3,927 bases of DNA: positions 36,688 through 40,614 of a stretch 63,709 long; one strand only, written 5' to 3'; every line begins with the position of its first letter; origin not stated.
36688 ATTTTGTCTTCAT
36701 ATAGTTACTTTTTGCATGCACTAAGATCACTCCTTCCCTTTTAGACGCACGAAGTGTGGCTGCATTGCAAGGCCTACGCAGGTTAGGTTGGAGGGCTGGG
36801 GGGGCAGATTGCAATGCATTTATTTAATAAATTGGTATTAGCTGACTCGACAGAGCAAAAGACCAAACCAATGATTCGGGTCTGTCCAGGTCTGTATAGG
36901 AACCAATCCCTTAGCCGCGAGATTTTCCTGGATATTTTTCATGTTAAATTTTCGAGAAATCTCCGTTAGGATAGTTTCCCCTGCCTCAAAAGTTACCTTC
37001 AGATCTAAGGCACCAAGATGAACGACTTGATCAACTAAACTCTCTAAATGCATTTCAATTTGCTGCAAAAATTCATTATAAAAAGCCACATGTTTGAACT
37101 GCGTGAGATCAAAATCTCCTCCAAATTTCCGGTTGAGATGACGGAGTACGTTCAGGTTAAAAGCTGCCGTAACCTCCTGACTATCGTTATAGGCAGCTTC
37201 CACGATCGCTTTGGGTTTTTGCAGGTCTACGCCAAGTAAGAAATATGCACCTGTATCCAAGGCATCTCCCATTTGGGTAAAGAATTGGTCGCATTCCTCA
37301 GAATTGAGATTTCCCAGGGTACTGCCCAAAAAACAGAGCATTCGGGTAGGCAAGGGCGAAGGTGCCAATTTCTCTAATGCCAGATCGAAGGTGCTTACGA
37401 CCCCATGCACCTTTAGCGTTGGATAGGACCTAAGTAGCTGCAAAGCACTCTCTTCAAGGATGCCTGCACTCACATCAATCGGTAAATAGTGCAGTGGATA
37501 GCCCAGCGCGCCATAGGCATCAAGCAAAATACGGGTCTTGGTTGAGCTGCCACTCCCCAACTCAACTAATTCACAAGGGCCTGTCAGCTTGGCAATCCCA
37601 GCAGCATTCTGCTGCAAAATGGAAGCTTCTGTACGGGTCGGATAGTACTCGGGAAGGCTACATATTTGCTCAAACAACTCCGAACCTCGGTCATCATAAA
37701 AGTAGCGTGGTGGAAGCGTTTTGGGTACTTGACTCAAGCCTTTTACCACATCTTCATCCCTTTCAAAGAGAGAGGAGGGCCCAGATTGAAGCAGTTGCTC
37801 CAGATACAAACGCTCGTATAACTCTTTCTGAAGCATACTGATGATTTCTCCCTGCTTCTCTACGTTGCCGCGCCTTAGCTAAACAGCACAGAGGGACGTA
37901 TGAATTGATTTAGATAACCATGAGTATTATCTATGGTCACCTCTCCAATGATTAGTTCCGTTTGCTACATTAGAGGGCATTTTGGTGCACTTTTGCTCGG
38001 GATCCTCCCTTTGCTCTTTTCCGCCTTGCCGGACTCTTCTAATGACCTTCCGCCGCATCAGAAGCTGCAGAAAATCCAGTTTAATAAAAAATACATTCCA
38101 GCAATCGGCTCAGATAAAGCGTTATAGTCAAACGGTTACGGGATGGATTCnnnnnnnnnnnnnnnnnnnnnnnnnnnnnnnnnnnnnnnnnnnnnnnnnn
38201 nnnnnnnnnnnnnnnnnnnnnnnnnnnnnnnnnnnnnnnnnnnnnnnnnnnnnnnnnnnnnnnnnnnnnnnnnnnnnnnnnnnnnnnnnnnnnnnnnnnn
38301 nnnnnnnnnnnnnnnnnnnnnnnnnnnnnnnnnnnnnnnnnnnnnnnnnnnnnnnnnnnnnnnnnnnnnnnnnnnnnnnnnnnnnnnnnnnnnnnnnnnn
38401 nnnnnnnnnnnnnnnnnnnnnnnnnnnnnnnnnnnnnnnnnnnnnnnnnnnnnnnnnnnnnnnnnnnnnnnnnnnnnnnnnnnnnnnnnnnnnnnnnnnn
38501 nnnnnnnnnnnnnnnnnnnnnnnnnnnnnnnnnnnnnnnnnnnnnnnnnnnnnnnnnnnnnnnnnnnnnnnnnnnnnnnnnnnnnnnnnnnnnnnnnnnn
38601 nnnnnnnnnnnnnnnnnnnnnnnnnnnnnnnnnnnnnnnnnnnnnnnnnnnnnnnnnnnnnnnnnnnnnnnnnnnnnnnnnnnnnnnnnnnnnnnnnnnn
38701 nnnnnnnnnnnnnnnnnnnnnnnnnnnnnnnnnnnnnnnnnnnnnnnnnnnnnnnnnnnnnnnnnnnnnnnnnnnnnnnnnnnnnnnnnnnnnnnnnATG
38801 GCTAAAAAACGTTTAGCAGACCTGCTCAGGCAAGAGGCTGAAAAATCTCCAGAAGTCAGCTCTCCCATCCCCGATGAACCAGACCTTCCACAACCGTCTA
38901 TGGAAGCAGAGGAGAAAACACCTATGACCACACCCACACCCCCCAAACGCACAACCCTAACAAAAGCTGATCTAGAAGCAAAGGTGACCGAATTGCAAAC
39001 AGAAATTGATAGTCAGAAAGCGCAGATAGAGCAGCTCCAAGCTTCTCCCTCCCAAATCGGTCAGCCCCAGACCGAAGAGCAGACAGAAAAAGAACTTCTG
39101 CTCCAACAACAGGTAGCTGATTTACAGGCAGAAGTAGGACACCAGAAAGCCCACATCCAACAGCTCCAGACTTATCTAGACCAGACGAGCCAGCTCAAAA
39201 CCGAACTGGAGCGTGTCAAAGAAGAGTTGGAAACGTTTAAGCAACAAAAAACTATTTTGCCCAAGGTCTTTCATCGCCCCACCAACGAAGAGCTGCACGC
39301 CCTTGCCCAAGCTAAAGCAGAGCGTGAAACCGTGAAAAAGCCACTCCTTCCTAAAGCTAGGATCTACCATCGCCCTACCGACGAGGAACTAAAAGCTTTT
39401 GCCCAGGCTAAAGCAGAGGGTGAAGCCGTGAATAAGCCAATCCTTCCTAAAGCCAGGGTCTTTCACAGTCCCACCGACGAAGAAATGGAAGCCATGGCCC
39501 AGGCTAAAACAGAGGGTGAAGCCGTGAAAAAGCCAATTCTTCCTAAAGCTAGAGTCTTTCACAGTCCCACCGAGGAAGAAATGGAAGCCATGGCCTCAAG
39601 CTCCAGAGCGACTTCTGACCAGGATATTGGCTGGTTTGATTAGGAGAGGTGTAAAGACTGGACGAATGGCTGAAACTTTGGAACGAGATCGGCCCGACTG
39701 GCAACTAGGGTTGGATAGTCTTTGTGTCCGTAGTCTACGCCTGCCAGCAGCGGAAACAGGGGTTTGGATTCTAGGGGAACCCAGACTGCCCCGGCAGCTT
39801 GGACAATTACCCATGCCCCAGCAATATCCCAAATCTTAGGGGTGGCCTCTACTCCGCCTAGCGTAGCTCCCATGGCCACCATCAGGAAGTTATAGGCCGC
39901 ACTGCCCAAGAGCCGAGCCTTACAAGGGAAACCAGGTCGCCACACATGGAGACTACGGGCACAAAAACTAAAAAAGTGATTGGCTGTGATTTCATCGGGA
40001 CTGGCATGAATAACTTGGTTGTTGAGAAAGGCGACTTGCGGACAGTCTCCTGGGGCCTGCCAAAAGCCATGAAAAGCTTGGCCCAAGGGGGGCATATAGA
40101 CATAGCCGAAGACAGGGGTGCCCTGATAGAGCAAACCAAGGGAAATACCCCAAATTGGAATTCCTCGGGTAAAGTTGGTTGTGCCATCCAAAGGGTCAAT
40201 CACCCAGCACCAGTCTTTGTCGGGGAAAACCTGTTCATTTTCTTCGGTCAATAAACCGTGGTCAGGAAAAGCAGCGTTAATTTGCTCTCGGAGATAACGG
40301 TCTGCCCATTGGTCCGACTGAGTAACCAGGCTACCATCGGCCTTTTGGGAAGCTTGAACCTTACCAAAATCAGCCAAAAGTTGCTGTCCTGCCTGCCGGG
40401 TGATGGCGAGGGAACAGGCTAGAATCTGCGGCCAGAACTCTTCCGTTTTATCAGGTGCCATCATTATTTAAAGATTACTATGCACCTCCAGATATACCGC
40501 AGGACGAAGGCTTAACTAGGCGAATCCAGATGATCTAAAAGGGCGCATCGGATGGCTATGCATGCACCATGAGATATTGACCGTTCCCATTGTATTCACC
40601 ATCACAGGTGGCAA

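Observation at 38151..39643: ParA-type ATPase with a Gln-rich, Trp-terminated partner: a candidate McdA/McdB-like cargo-positioning pair of unusual architecture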

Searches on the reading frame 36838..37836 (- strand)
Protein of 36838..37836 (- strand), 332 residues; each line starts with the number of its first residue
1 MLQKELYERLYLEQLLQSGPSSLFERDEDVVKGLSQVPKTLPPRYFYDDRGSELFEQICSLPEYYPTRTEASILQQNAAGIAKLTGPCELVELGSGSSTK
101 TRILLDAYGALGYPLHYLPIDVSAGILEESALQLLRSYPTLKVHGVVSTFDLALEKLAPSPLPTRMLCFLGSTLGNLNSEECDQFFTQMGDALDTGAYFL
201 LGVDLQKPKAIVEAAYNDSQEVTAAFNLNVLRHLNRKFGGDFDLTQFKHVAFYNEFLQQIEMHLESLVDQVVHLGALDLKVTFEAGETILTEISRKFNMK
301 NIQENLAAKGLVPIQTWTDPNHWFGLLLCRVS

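Call 3: search_protein_families(library=pfam, proteins=[window:36838-37836:-], max_evalue=0.01)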
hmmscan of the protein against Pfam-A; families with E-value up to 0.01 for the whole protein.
window:36838-37836:- (332 aa): 1 family
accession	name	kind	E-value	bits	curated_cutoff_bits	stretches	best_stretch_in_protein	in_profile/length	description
PF10017.15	Methyltransf_33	-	1.8e-118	395.5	23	1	28-330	3-303/304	Histidine-specific methyltransferase, SAM-dependent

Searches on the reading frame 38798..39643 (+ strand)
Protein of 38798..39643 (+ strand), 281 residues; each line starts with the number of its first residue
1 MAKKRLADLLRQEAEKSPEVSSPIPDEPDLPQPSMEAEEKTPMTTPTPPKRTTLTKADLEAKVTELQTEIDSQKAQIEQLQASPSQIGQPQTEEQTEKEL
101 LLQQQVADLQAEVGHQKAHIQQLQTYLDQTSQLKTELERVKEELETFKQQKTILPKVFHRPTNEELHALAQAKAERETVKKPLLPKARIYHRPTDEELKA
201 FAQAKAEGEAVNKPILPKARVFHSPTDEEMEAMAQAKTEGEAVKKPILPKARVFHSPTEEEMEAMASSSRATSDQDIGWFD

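Call 3: search_protein_families(library=pfam, proteins=[window:38798-39643:+], max_evalue=0.01)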
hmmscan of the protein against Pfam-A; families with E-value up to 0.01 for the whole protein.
window:38798-39643:+ (281 aa): 6 families
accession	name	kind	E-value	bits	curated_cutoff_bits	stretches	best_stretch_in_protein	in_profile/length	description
PF22216.1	Sas-6_C_CC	-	6.5e-05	23.5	27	1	59-86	22-49/57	Spindle assembly abnormal protein 6 homolog, C-terminal coiled coil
PF06698.16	DUF1192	-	0.00023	21.7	25.5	0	54-83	20-49/58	Protein of unknown function (DUF1192)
PF25764.1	KIF21A_4th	-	0.00024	21.2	33.1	1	51-158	51-158/183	KIF21A-like domain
PF11262.13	Tho2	-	0.0073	16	23.1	0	54-162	15-124/305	Transcription factor/nuclear export subunit protein 2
PF24999.1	LAMB4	-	0.008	16.4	27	0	105-145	9-49/66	Laminin subunit beta-4-like domain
PF05377.16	FlaC_arch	-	0.0081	17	27.8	0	58-83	4-29/55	Flagella accessory protein C (FlaC)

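Call 4: search_protein_families(library=ncbifam, proteins=[window:38798-39643:+], max_evalue=1)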
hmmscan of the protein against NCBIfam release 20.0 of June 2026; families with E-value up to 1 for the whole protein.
window:38798-39643:+ (281 aa): 21 families
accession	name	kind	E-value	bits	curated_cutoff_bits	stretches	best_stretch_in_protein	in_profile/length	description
NF045487.1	ASRP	equivalog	3.5e-05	22.6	300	1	57-176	152-431/593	archaea-specific SMC-related protein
NF041034.1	Rad50_Sulf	equivalog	0.016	13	1000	1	58-189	444-577/872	DNA double-strand break repair ATPase Rad50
NF003034.1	PRK03918.1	equivalog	0.021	12.8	700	1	55-236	253-431/878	DNA double-strand break repair ATPase Rad50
TIGR04523.1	Mplasa_alph_rch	subfamily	0.025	12.5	270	1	54-149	547-641/745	helix-rich protein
TIGR03007.1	pepcterm_ChnLen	equivalog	0.026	12.8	278.85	1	58-153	265-366/498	XrtA system polysaccharide chain length determinant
TIGR00086.1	smpB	equivalog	0.027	14.5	119.1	1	70-146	46-124/144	SsrA-binding protein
TIGR02169.1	SMC_prok_A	equivalog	0.029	12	729.4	1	58-155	327-423/1165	chromosome segregation protein SMC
TIGR01843.1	type_I_hlyD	subfamily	0.035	13.1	208.65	1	54-178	88-207/422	HlyD family type I secretion periplasmic adaptor subunit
TIGR03346.1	chaperone_ClpB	equivalog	0.053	11.8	1232.1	1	58-152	395-489/853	ATP-dependent chaperone ClpB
TIGR04211.1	SH3_and_anchor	equivalog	0.069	12.8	65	1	49-150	63-161/198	TIGR04211 family SH3 domain-containing protein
NF043073.1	MMSYN1_0195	equivalog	0.13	10.3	1250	1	53-261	359-560/1021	spermidine/putrescine ABC transporter permease/substrate-binding protein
NF045780.1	TrlF_fam_ATP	equivalog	0.15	10.7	350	1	55-207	471-625/944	TrlF family AAA-like ATPase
NF049847.1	FtsL_COG5462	equivalog_domain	0.19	11.4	50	1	58-91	27-60/85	cell division protein FtsL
NF052326.1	anti_RE_DarA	equivalog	0.25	9.9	350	1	55-90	245-280/654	antirestriction phage head protein DarA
NF002244.0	PRK01156.1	equivalog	0.32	9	847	1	63-162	175-277/895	DNA double-strand break repair ATPase Rad50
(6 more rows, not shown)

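Call 6: find_homologous_proteins(query=window:38798-39640:+)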
Query window:38798-39640:+ (281 aa): 3 proteins with E <= 0.001 among 4795 candidates.
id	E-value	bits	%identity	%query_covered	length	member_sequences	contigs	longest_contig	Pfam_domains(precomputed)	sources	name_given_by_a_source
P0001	1.0e-86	309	64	100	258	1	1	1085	PF22216.2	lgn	-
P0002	9.7e-7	47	38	50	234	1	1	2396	PF26666.1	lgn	-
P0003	2.3e-6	46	40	50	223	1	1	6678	-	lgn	-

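Call 17: find_encoding_contigs(protein=window:38798-39640:+, flank=10000, max_places=4)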
Protein window:38798-39640:+ (281 aa): no gene with exactly this product is on record in the collection.

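Call 18: find_encoding_contigs(protein=P0003, flank=10000, max_places=3)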
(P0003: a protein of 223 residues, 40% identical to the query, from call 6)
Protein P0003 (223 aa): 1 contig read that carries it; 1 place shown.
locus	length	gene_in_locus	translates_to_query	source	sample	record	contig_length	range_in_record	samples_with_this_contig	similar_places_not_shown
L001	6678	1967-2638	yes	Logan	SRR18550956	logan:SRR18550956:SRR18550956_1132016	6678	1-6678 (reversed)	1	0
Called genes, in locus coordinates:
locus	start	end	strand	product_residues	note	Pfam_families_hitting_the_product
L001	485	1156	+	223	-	PF03982:DAGAT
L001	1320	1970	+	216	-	PF10609:ParA, PF13614:AAA_31, PF00142:Fer4_NifH (weak), PF01656:CbiA, PF02374:ArsA_ATPase (weak), PF07015:VirC1 (weak), PF09140:MipZ (faint)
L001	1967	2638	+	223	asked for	-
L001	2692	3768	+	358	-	PF12275:DUF3616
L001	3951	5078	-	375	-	PF02163:Peptidase_M50, PF00571:CBS (faint)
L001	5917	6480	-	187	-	-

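Call 24: search_protein_representatives(protein=window:38798-39640:+)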
Query: 281 residues. Proteins with E-value up to 0.001 (for the whole library): 36; up to 1e-10: 1; up to 1e-30: 1. The best 36 are listed.
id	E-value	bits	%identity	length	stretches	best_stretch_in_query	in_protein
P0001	3.3e-87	308.8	71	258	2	1-239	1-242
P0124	1.6e-10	57.6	47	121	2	1-72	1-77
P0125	2.1e-10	57.3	35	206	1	1-156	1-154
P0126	5.2e-10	56.0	41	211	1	1-144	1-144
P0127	2.9e-08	50.3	39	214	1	1-151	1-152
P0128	2.1e-07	47.4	40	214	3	1-76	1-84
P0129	2.1e-07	47.4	29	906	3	132-267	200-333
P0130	3.1e-07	46.9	37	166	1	47-175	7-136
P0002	3.1e-07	46.9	43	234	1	1-152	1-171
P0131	4.9e-07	46.3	36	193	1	1-125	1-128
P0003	7.2e-07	45.7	48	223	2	93-149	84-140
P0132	1.3e-06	44.9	38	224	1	1-142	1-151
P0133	2.0e-06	44.2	39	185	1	3-152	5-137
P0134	2.8e-06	43.7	38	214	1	2-219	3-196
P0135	3.1e-06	43.6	34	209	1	1-144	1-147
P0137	8.7e-06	42.2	34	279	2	22-226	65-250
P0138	1.6e-05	41.2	34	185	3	78-150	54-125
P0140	2.9e-05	40.4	48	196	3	97-145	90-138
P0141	7.6e-05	39.1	31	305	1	9-218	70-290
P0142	8.4e-05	38.9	30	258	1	18-218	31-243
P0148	3.8e-04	36.8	41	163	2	89-156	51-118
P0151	5.7e-04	36.2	43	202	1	3-155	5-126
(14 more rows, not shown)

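Call 46: search_protein_families(library=pfam, proteins=[P0129], max_evalue=10)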
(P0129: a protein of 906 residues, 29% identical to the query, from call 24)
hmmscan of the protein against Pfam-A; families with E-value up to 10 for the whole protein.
P0129 (906 aa): 6 families
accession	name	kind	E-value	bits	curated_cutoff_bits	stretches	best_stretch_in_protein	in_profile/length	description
PF12367.13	PFO_beta_C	-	2.4e-13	50.4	24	2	525-546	36-58/66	Pyruvate ferredoxin oxidoreductase beta subunit C terminal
PF14985.11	TM140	-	0.0022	18.4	30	0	329-355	24-49/180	TM140 protein family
PF22233.2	PhyR_sigma-like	-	0.0027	17.9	27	0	508-527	30-49/50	Response regulator PhyR, sigma-like domain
PF22375.1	Lgt1_N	-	0.064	13.9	27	1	767-810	18-60/101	Glucosyltransferase Lgt1, N-terminal domain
PF24808.1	DUF7707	-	0.26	11.9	23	0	255-295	31-71/102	Domain of unknown function (DUF7707)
PF22360.1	SbsC_spectrin-like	-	0.42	11.8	26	0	579-610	28-59/62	SbsC,spectrin-like repeat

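Call 51: predict_structure(alignment_id=A1)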
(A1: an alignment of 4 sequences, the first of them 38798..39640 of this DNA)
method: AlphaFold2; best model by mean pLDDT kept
length: 281 residues; sequences in the alignment: 4
mean_pLDDT: 66.9   pTM: 0.26
mean pLDDT of the five models: 66.9, 64.9, 64.1, 62.8, 60.5
residues with pLDDT >= 90: 58; 70-90: 72; 50-70: 70; < 50: 81
segments of 3 or more residues with pLDDT < 50: 17-51, 86-90, 183-185, 211-223, 240-255, 270-275
pLDDT, mean of each block of 10 residues (from residue 1): 74 59 36 36 42 71 91 86 55 78 95 97 97 96 93 69 79 72 51 74 65 44 61 58 41 51 55 49 42
secondary structure, 60 per line:
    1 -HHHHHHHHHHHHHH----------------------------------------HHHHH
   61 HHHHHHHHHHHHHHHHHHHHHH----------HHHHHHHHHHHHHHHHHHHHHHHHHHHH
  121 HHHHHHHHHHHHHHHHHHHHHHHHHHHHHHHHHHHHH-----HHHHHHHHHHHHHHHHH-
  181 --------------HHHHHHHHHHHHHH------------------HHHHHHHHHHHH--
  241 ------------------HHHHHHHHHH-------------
elements in order: H2-15 H56-82 H93-157 H163-179 H195-208 H227-238 H259-268

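Call 52: search_dna_similar(query=window:38798-39640:+, collection=plasmids, mode=protein, max_evalue=0.001, max_rows=10)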
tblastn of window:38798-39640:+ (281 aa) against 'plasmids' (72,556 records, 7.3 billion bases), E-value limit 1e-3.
No match.

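Call 81: list_cluster_members(proteins=[P0003, P0128, P0133, P0137, P0138, P0140, P0141, P0142, P0148, P0151])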
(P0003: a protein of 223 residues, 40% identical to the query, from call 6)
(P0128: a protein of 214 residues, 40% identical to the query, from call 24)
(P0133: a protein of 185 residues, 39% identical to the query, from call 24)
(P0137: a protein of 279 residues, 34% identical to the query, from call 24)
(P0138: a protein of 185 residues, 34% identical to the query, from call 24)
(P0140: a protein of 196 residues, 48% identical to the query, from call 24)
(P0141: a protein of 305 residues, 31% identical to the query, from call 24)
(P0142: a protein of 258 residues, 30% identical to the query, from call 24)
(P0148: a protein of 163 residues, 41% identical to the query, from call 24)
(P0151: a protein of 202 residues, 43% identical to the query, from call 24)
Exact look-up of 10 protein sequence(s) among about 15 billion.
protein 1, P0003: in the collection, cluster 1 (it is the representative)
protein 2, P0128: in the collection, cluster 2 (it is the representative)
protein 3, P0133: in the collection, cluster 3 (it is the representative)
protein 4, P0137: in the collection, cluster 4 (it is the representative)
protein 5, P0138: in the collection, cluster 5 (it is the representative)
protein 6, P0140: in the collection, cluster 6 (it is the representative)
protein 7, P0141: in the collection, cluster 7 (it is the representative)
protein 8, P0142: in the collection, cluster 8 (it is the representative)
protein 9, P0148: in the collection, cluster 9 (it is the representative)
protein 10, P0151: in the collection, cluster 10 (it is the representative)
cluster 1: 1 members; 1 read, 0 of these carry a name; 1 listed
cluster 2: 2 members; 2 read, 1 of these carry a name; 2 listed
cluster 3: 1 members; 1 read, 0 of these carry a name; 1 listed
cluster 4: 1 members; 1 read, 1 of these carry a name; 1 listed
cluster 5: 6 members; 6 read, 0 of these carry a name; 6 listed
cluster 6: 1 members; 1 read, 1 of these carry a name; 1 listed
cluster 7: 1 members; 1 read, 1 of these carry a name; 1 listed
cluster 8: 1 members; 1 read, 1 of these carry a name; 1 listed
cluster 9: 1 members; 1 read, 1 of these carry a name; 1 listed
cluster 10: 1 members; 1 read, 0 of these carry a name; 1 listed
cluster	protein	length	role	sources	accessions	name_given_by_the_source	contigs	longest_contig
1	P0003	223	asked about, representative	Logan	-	-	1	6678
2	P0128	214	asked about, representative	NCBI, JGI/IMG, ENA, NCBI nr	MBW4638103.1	MAG: hypothetical protein KME05_07670 [Gloeocapsa sp. UFS-A4-WI-NPMV-4B04] | predicted RNase H-like nuclease (RuvC/YqgF family) | hypothetical protein [Gloeocapsa sp. UFS-A4-WI-NPMV-4B04]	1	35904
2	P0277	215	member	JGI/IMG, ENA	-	-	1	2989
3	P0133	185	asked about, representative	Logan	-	-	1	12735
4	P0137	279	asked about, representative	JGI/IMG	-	hypothetical protein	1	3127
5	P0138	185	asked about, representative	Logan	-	-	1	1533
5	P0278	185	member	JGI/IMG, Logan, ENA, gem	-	-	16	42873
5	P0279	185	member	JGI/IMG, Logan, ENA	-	-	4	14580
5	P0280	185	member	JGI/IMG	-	-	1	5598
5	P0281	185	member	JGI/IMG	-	-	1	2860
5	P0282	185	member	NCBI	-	-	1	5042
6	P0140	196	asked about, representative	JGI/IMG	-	chromosome segregation ATPase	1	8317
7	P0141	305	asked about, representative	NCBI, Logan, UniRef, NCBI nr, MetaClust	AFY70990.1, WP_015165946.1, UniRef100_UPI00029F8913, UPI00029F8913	hypothetical protein Pse7367_2735 [Thalassoporum mexicanum PCC 7367] | hypothetical protein n=1 Tax=Thalassoporum mexicanum TaxID=3457544 RepID=UPI00029F8913 | hypothetical protein [Pseudanabaena sp. PCC 7367]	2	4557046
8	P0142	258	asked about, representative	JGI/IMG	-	DNA repair exonuclease SbcCD ATPase subunit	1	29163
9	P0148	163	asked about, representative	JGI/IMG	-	DNA repair exonuclease SbcCD ATPase subunit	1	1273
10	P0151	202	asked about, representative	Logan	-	-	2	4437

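Call 84: search_dna_similar(query=window:38798-39640:+, collection=phages, mode=protein, max_evalue=0.001, max_rows=5)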
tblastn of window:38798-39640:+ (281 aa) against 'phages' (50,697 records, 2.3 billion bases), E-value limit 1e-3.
No match.

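Call 85: search_protein_families(library=phrogs, proteins=[window:38798-39640:+], max_evalue=0.001)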
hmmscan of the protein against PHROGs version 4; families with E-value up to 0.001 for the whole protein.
window:38798-39640:+ (281 aa): 1 family
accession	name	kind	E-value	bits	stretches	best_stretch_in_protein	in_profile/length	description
phrog_2380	-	unknown function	0.00046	21.5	1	47-99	7-59/74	-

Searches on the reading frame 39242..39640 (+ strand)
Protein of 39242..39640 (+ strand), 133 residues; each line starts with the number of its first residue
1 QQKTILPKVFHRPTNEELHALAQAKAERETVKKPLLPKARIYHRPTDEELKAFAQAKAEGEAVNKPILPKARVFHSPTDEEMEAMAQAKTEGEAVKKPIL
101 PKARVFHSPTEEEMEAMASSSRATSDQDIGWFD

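Call 46: search_protein_families(library=pfam, proteins=[window:39242-39640:+], max_evalue=10)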
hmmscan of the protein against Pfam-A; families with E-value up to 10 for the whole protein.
seq(133 aa): 13 families
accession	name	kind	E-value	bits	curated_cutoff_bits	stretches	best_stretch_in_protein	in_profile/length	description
PF10268.14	Tmemb_161AB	-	0.005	16.1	27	1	42-64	39-61/485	Predicted transmembrane protein 161AB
PF18072.6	FGAR-AT_linker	-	0.0062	17.5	26.6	1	26-56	15-42/50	Formylglycinamide ribonucleotide amidotransferase linker domain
PF02993.19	MCPVI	-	0.0063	16.8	28.4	1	55-131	132-204/225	Minor capsid protein VI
PF09636.16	XkdW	-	0.013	15.7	24.6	1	44-59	39-54/57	XkdW protein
PF14407.11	Frankia_peptide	-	0.02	15.6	48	0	12-28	33-49/63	Ribosomally synthesized peptide prototyped by Frankia Franean1_4349.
PF20625.3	WW_USP8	-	0.037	14.3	23.8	0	72-79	20-27/33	USP8 WW domain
PF07603.17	Lcl_C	-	0.058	14.1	34.9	1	55-119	26-81/117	Lcl C-terminal domain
PF21835.1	YIEGIA_cap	-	0.085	13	24.1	0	103-119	19-35/58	Capping complex subunit for YIEGIA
PF24729.2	Acb2_Tad1_hairpin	-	0.09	13.4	27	1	74-95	2-23/58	Acb2/Tad1, hairpin domain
PF15716.10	DUF4672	-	0.29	11.1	27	1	33-113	10-89/204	Domain of unknown function (DUF4672)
PF08592.16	Anthrone_oxy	-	0.58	10.8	27.3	0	9-31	56-82/106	Anthrone oxygenase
PF25588.1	DUF7934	-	0.63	9.7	30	1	74-98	66-90/333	Family of unknown function (DUF7934)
PF20121.4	DUF6511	-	4.6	8.1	28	0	109-123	4-18/69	Family of unknown function (DUF6511)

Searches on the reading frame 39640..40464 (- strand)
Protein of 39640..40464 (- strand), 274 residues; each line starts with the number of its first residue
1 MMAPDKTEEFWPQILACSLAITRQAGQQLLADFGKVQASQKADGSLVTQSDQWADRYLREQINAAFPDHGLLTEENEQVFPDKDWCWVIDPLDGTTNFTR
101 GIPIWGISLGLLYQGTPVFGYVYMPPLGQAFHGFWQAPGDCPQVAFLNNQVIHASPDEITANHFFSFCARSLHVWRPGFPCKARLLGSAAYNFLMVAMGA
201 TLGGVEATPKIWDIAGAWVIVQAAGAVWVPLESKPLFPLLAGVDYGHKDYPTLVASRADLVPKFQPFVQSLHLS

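Call 3: search_protein_families(library=pfam, proteins=[window:39640-40464:-], max_evalue=0.01)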
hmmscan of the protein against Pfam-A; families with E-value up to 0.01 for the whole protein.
window:39640-40464:- (274 aa): 1 family
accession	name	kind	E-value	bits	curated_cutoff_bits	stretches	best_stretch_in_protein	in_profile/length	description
PF00459.30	Inositol_P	-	2.4e-46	158.9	27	1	14-247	5-254/271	Inositol monophosphatase family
